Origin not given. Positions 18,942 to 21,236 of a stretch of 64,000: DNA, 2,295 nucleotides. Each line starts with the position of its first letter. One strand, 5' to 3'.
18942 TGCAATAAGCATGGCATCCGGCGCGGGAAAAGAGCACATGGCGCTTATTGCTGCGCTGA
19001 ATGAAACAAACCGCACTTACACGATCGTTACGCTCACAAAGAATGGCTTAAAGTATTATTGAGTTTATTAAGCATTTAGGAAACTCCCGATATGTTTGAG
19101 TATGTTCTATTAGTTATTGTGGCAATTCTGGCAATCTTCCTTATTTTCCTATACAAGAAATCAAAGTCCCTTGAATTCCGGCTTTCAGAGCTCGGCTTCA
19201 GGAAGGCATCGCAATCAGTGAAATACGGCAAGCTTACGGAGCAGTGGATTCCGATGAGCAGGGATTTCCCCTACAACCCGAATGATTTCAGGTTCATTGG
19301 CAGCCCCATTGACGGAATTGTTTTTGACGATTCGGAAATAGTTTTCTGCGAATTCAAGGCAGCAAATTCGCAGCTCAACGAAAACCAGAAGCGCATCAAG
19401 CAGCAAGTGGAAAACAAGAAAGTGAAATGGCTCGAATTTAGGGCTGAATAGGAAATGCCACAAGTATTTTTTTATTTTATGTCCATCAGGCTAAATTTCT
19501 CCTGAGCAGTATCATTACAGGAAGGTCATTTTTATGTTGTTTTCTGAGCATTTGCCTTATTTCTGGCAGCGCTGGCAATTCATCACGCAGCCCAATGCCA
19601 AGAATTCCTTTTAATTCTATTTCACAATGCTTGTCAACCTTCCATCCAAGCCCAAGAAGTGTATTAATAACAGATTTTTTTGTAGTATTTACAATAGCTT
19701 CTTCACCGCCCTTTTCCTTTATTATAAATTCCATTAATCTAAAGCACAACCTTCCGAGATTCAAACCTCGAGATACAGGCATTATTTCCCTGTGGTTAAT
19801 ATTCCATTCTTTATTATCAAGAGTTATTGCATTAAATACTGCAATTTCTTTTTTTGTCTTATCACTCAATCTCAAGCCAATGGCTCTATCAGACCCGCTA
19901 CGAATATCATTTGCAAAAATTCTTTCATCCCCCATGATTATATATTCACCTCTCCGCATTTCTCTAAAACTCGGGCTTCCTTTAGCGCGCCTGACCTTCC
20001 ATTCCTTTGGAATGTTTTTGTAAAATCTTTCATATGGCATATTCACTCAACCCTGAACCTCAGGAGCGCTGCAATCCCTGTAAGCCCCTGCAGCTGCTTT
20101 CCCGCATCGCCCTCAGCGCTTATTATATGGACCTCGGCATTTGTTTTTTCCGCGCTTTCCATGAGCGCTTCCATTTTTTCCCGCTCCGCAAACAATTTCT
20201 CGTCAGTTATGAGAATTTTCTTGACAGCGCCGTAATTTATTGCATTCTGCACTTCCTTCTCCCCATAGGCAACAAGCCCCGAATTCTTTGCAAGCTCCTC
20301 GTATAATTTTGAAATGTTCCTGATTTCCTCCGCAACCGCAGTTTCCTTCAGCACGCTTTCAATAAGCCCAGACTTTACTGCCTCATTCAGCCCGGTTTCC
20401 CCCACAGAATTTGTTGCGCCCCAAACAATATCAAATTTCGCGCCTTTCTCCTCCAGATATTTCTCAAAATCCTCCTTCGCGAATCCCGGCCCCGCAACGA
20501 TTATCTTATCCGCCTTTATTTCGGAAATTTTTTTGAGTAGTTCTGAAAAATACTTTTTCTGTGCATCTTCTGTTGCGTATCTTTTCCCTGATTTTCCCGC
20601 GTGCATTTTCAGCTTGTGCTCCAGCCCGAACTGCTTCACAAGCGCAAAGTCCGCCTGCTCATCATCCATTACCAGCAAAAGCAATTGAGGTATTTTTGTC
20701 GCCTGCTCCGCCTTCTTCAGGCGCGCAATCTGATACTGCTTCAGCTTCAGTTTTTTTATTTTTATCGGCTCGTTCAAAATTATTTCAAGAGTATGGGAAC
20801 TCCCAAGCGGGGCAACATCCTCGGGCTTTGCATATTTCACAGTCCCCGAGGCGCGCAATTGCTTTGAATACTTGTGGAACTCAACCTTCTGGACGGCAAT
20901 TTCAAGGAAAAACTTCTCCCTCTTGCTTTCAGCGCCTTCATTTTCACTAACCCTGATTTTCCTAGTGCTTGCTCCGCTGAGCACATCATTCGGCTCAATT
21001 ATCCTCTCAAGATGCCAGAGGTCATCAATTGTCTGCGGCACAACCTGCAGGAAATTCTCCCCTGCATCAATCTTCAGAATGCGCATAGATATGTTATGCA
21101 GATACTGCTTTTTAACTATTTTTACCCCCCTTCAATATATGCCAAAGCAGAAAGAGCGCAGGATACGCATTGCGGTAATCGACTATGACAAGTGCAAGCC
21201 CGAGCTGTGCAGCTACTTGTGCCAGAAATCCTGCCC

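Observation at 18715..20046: Candidate two-gene module: minimal CARF-like sensor protein + membrane-anchored Hjc-like nuclease, next to a low-GC gene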

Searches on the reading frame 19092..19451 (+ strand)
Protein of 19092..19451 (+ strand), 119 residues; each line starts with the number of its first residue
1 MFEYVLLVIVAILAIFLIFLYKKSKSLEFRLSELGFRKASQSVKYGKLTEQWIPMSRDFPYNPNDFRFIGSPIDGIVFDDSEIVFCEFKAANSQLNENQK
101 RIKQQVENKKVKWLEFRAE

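Call 3: search_protein_families(library=pfam, proteins=[window:19092-19451:+], max_evalue=1)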
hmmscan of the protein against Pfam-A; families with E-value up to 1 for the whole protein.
window:19092-19451:+ (119 aa): 2 families
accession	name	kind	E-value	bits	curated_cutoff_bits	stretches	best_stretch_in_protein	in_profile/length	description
PF10107.15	Endonuc_Holl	-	9.8e-21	74.7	23.8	1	39-117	73-158/159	Endonuclease related to archaeal Holliday junction resolvase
PF08503.15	DapH_N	-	0.055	14.1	27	1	76-109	41-75/86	Tetrahydrodipicolinate succinyltransferase N-terminal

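Call 4: search_protein_families(library=ncbifam, proteins=[window:19092-19451:+], max_evalue=1)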
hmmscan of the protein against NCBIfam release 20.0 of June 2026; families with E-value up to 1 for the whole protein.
window:19092-19451:+ (119 aa): 2 families
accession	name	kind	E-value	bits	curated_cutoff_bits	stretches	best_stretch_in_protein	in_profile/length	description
TIGR03024.1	arch_PEF_CTERM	domain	0.046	14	23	1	2-19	4-21/25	PEF-CTERM sorting domain-containing protein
NF045534.1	small_EYxxD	equivalog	0.14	11.9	29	1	4-25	10-32/37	EYxxD motif small membrane protein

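Call 5: search_protein_families(library=padloc, proteins=[window:19092-19451:+], max_evalue=1)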
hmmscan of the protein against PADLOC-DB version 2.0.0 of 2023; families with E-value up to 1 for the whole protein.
window:19092-19451:+ (119 aa): 1 family
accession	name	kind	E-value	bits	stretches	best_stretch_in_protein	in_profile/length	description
PDLC04217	HEC-02B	-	0.0064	14.5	1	72-110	37-75/169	-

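Call 7: find_homologous_proteins(query=window:19092-19451:+, max_evalue=0.001)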
Query window:19092-19451:+ (119 aa): 207 proteins with E <= 0.001 among 211 candidates; the best 120 are listed.
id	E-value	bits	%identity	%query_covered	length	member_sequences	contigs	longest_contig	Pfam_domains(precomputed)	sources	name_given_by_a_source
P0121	9.2e-67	240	92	100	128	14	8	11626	PF10107.17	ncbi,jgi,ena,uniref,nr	ncbi:MAG: endonuclease [Candidatus Diapherotrites archaeon]|uniref:Endonuclease n=1 Tax=Candidatus I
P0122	1.5e-64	233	90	100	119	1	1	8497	PF10107.17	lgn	-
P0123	1.6e-43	165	69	81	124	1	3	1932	PF10107.17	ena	-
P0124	9.2e-43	163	63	98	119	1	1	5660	PF10107.17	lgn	-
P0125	1.8e-42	162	69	82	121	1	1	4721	PF10107.17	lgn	-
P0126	3.0e-42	161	67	83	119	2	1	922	PF10107.17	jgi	-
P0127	4.6e-42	161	63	97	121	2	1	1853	PF10107.17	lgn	-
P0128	5.7e-41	157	66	82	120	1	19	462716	PF10107.17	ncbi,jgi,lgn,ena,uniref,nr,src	ncbi:MAG TPA: endonuclease [Candidatus Diapherotrites archaeon]|uniref:Endonuclease n=1 Tax=Candidat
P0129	1.1e-40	156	70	81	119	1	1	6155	PF10107.17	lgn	-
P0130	1.2e-40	156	70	77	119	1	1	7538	PF10107.17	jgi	jgi:predicted Holliday junction resolvase-like endonuclease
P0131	1.2e-40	156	69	89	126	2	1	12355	PF10107.17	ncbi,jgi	-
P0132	2.1e-40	155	60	100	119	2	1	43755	PF10107.17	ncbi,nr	ncbi:MAG: Holliday junction resolvase-like protein [Candidatus ainarchaeum sp.]|nr:Holliday junction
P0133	2.1e-40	155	62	82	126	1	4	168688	PF10107.17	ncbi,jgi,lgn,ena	-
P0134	2.4e-40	155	62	98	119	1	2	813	PF10107.17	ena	-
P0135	4.3e-40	154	61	97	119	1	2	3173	PF10107.17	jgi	-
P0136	7.4e-40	154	66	82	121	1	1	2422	PF10107.17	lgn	-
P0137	1.2e-39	153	63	82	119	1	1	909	PF10107.17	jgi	-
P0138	1.3e-39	153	61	98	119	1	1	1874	PF10107.17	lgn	-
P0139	1.5e-39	153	67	82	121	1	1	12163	PF10107.17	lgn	-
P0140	1.6e-39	153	68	82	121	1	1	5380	PF10107.17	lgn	-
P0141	1.6e-39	153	63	81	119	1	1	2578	PF10107.17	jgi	jgi:predicted Holliday junction resolvase-like endonuclease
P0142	1.9e-39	152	65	83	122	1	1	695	PF10107.17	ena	-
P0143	3.2e-39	152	67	87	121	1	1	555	PF10107.17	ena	-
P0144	8.0e-39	150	64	83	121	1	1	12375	PF10107.17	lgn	-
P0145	8.7e-39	150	61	82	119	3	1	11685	PF10107.17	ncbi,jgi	jgi:predicted Holliday junction resolvase-like endonuclease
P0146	1.1e-38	150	59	100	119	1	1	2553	PF10107.17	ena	-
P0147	1.7e-38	149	55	100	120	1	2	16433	PF10107.17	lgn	-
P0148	2.0e-38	149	65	82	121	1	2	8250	PF10107.17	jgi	jgi:predicted Holliday junction resolvase-like endonuclease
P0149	2.2e-38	149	56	98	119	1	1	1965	PF10107.17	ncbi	-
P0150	2.8e-38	149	58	95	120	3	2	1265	PF10107.17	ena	-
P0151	2.8e-38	149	66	82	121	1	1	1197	PF10107.17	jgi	jgi:predicted Holliday junction resolvase-like endonuclease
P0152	3.7e-38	148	66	73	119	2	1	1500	PF10107.17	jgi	-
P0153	4.0e-38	148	61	98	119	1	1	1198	PF10107.17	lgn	-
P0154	4.2e-38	148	66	82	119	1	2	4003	PF10107.17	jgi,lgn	jgi:predicted Holliday junction resolvase-like endonuclease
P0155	6.3e-38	147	63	82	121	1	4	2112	PF10107.17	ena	-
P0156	8.7e-38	147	61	80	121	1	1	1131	PF10107.17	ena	-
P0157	1.4e-37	146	60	99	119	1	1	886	PF10107.17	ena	-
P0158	1.4e-37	146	62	88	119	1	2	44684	PF10107.17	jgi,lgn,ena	-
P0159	2.0e-37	146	66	81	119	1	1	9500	PF10107.17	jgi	-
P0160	2.0e-37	146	60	98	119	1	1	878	PF10107.17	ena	-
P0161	2.5e-37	145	59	100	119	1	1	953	PF10107.17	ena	-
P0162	2.6e-37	145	58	84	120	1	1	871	PF10107.17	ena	-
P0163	3.9e-37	145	59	93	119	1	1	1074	PF10107.17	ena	-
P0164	6.5e-37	144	55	100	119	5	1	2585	PF10107.17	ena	-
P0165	6.6e-37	144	60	100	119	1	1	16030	PF10107.17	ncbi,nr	ncbi:MAG: Holliday junction resolvase-like protein [Candidatus ainarchaeum sp.]|nr:Holliday junction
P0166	6.8e-37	144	55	100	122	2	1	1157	PF10107.17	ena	-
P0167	7.6e-37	144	60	83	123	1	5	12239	PF10107.17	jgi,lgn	jgi:predicted Holliday junction resolvase-like endonuclease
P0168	8.0e-37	144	57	98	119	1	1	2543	PF10107.17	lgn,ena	-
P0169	9.1e-37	144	59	85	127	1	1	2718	PF10107.17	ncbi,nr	ncbi:MAG: Holliday junction resolvase-like protein [Candidatus Diapherotrites archaeon]|nr:Holliday 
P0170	9.2e-37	144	60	98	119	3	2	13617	PF10107.17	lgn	-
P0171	9.4e-37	144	55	100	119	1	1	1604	PF10107.17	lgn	-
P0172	1.3e-36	143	57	97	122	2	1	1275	PF10107.17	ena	-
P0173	1.9e-36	143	59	83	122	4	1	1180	PF10107.17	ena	-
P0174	2.3e-36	142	59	84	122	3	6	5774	PF10107.17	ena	-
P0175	2.5e-36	142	55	86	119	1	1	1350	PF10107.17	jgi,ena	jgi:predicted Holliday junction resolvase-like endonuclease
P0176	2.6e-36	142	59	98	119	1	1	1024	PF10107.17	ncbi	-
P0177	2.8e-36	142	64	81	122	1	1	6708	PF10107.17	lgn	-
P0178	3.5e-36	142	57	92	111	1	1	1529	PF10107.17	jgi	jgi:predicted Holliday junction resolvase-like endonuclease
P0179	3.5e-36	142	64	80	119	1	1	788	PF10107.17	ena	-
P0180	3.7e-36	142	56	98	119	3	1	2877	PF10107.17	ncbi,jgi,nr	ncbi:MAG: Holliday junction resolvase-like protein [archaeon]|jgi:predicted Holliday junction resolv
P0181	3.7e-36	142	54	97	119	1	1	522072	PF10107.17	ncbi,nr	ncbi:MAG: endonuclease [Candidatus Diapherotrites archaeon]|nr:endonuclease [Candidatus Diapherotrit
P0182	4.2e-36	142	61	85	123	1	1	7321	PF10107.17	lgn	-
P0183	4.7e-36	141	58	97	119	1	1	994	PF10107.17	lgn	-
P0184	5.0e-36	141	56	98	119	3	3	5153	PF10107.17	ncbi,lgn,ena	-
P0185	6.0e-36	141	62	82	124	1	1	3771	PF10107.17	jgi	jgi:predicted Holliday junction resolvase-like endonuclease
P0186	6.3e-36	141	64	77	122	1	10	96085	PF10107.17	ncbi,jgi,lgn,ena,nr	ncbi:MAG TPA: Holliday junction resolvase-like protein [archaeon]|nr:Holliday junction resolvase-lik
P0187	6.7e-36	141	61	79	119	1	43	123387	PF10107.17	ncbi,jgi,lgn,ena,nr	ncbi:MAG: Holliday junction resolvase-like protein [Candidatus ainarchaeum sp.]|jgi:predicted Hollid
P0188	7.2e-36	141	61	77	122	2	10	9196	PF10107.17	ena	-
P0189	8.6e-36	141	57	100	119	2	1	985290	PF10107.17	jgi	jgi:predicted Holliday junction resolvase-like endonuclease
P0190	8.6e-36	141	71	77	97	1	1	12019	PF10107.17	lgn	-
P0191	9.0e-36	140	60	100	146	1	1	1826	PF10107.17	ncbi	-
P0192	1.1e-35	140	59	81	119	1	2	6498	PF10107.17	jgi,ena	-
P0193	1.2e-35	140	57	94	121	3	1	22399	PF10107.17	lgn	-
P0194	1.2e-35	140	57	95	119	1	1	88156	PF10107.17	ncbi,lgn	-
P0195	1.3e-35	140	59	82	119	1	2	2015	PF10107.17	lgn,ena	-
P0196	1.3e-35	140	59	81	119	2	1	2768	PF10107.17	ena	-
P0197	1.4e-35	140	57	87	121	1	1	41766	PF10107.17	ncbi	-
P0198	1.4e-35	140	54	97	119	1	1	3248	PF10107.17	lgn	-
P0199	1.8e-35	140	55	97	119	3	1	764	PF10107.17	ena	-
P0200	1.9e-35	139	55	100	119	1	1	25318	PF10107.17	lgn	-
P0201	2.0e-35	139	53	100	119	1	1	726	PF10107.17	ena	-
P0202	2.0e-35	139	55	100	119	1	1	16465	PF10107.17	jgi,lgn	-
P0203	2.0e-35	139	59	72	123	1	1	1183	PF10107.17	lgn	-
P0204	2.1e-35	139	56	94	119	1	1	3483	PF10107.17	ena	-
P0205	2.1e-35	139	64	82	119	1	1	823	PF10107.17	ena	-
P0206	2.3e-35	139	70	73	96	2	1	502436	PF10107.17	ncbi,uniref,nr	ncbi:MAG: endonuclease [Candidatus Diapherotrites archaeon]|uniref:Endonuclease n=1 Tax=Candidatus I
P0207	2.7e-35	139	55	100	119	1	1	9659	PF10107.17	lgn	-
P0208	2.9e-35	139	63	78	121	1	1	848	PF10107.17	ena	-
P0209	3.1e-35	139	62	80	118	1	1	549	PF10107.17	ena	-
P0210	3.4e-35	139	59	81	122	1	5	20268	PF10107.17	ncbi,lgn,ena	ncbi:MAG: Holliday junction resolvase-like protein [archaeon]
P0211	3.8e-35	138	64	71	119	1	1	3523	PF10107.17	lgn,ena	-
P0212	4.0e-35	138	54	98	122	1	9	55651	PF10107.17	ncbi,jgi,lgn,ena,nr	ncbi:MAG TPA: Holliday junction resolvase-like protein [archaeon]|nr:Holliday junction resolvase-lik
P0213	4.4e-35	138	59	79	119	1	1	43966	PF10107.17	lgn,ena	-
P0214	4.5e-35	138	57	82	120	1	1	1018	PF10107.17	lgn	-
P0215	4.7e-35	138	65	75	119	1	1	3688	PF10107.17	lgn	-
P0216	4.8e-35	138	62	82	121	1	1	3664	PF10107.17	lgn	-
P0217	5.4e-35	138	65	74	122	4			PF10107.17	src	-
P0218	6.8e-35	138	53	98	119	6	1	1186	PF10107.17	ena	-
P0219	7.0e-35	138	61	83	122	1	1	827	PF10107.17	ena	-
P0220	7.4e-35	138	69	76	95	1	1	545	PF10107.17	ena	-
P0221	8.3e-35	137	56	98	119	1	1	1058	PF10107.17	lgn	-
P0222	9.2e-35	137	53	98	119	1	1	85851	PF10107.17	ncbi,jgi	-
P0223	1.0e-34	137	56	95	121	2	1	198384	PF10107.17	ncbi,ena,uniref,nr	ncbi:MAG: hypothetical protein J4215_01360 [Candidatus Diapherotrites archaeon]|uniref:Holliday junc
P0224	1.2e-34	137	53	98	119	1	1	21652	PF10107.17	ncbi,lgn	-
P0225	1.3e-34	137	64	75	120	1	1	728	PF10107.17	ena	-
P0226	1.3e-34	137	55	100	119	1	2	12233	PF10107.17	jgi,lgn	jgi:predicted Holliday junction resolvase-like endonuclease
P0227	1.3e-34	137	59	82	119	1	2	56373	PF10107.17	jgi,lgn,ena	-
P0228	1.5e-34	137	61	78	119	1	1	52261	PF10107.17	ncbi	-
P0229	1.8e-34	136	55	100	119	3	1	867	PF10107.17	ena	-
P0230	1.8e-34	136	55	97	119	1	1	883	PF10107.17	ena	-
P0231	2.4e-34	136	57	97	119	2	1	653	PF10107.17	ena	-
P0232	2.4e-34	136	55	100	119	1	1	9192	PF10107.17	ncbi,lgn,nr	ncbi:MAG: endonuclease [Candidatus Diapherotrites archaeon]|nr:endonuclease [Candidatus Diapherotrit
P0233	5.7e-34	135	56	82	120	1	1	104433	PF10107.17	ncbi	-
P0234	6.2e-34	135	58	85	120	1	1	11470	PF10107.17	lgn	-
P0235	8.1e-34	134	55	98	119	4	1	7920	PF10107.17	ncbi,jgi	-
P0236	8.7e-34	134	56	95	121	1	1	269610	PF10107.17,PF15461.12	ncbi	ncbi:MAG: Holliday junction resolvase-like protein [Candidatus Diapherotrites archaeon]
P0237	1.2e-33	134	61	71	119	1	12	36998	PF10107.17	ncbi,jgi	jgi:predicted Holliday junction resolvase-like endonuclease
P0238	1.4e-33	133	57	81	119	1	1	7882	PF10107.17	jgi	jgi:predicted Holliday junction resolvase-like endonuclease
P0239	1.5e-33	133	57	81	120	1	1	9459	PF10107.17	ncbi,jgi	-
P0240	1.6e-33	133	60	85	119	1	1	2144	PF10107.17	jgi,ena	-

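Call 35: predict_structure(alignment_id=A2)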
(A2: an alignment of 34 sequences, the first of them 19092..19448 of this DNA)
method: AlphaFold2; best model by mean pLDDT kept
length: 119 residues; sequences in the alignment: 34
mean_pLDDT: 87.4   pTM: 0.58
mean pLDDT of the five models: 87.4, 86.1, 80.6, 78.3, 76.8
residues with pLDDT >= 90: 61; 70-90: 47; 50-70: 11; < 50: 0
segments of 3 or more residues with pLDDT < 50: none
pLDDT, mean of each block of 10 residues (from residue 1): 95 98 97 79 68 78 88 90 89 86 93 85
secondary structure, 60 per line:
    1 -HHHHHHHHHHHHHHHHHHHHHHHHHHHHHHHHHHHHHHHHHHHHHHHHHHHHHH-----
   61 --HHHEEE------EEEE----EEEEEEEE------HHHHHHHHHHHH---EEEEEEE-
elements in order: H2-55 E66-68 E75-78 E83-90 H97-108 E112-118

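Call 52: search_dna_similar(query=window:19092-19448:+, collection=phages, mode=protein, max_evalue=0.001, max_rows=10)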
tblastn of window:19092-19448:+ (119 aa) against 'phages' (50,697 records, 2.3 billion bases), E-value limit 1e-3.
Records with a match: 6; places in all: 6; records where one place covers at least 80% of the query: 0.
Best place of each record, by identity: <60% 6.
By first word of the organism name: Flavobacterium 4; Acinetobacter 2.
By host as written in the record: Flavobacterium sp. LMO8 4; - 2.
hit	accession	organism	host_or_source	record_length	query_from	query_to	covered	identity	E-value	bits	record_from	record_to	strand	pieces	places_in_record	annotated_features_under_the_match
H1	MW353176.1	Flavobacterium phage vB_FspM_immuto_3-5A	Flavobacterium sp. LMO8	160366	40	119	67%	33.7%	2e-8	56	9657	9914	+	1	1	endonuclease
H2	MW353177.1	Flavobacterium phage vB_FspM_immuto_13-6C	Flavobacterium sp. LMO8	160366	40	119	67%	33.7%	2e-8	56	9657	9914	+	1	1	endonuclease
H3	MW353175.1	Flavobacterium phage vB_FspM_immuto_2-6A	Flavobacterium sp. LMO8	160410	40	119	67%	33.7%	2e-8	56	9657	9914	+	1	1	endonuclease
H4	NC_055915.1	Flavobacterium phage vB_FspM_immuto_2-6A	Flavobacterium sp. LMO8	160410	40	119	67%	33.7%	2e-8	56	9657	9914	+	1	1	endonuclease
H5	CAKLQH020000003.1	Acinetobacter phage MD-2021a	not known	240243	40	119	67%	30.1%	2e-7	54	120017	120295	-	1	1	Predicted secreted endonuclease distantly related to archaeal ...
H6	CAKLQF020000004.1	Acinetobacter phage MD-2021a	not known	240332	40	119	67%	30.1%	2e-7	54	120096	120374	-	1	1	Predicted secreted endonuclease distantly related to archaeal ...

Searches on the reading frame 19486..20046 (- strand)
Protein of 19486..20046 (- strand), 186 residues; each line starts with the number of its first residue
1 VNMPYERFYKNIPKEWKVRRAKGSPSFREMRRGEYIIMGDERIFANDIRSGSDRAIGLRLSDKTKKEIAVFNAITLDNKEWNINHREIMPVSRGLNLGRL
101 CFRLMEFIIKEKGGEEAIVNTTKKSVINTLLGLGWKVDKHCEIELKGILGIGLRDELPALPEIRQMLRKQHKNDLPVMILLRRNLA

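Call 3: search_protein_families(library=pfam, proteins=[window:19486-20046:-], max_evalue=1)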
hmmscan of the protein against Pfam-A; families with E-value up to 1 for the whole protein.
window:19486-20046:- (186 aa): 0 families

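Call 4: search_protein_families(library=ncbifam, proteins=[window:19486-20046:-], max_evalue=1)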
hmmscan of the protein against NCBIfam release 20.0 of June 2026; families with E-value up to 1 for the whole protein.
window:19486-20046:- (186 aa): 1 family
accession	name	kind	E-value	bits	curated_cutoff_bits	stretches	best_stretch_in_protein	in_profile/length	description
NF007468.0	PRK10049.1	equivalog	0.052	11.7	1043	1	5-73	660-726/817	poly-beta-1,6 N-acetyl-D-glucosamine export porin PgaA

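Call 5: search_protein_families(library=padloc, proteins=[window:19486-20046:-], max_evalue=1)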
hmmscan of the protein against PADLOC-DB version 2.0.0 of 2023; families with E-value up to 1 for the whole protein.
window:19486-20046:- (186 aa): 0 families

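Call 39: find_homologous_proteins(query=window:19486-20040:-, max_evalue=0.01)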
Query window:19486-20040:- (184 aa): 1 proteins with E <= 0.01 among 72 candidates.
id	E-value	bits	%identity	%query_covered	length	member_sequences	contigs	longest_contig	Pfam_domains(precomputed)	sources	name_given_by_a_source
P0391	1.8e-117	408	100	100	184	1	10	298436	-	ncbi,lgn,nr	ncbi:MAG: hypothetical protein HYW05_02025 [Candidatus Diapherotrites archaeon]|nr:hypothetical prot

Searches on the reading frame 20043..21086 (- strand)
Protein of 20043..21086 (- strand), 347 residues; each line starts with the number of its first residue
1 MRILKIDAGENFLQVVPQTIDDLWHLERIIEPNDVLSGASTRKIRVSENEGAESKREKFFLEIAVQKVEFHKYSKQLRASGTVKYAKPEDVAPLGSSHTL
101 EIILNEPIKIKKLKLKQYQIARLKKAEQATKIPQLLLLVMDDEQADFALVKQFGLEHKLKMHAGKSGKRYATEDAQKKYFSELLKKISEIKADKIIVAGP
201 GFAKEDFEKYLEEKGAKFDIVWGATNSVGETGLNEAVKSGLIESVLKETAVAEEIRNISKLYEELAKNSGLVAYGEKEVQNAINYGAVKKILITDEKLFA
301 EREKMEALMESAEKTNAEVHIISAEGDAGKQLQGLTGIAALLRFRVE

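Call 3: search_protein_families(library=pfam, proteins=[window:20043-21086:-], max_evalue=1)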
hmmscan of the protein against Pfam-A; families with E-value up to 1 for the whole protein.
window:20043-21086:- (347 aa): 7 families
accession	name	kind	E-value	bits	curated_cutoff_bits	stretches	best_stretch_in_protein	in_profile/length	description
PF03465.20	eRF1_3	-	7.3e-25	88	25.8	1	252-346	2-106/106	eRF1 domain 3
PF03463.20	eRF1_1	-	3.4e-24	85.6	23.8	1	1-126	1-122/123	eRF1 domain 1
PF03464.20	eRF1_2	-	9.1e-07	29.7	27.1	1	137-247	4-132/133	eRF1 domain 2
PF13604.12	AAA_30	-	0.031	14.4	27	1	257-322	58-122/191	AAA domain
PF01565.28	FAD_binding_4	-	0.05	13.7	26.4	1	182-227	52-97/139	FAD binding domain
PF02589.21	LUD_dom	-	0.43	10.7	22.6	0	183-243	4-61/189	LUD domain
PF08032.17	SpoU_sub_bind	-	0.98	10.2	22.8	0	273-323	2-50/76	RNA 2'-O ribose methyltransferase substrate binding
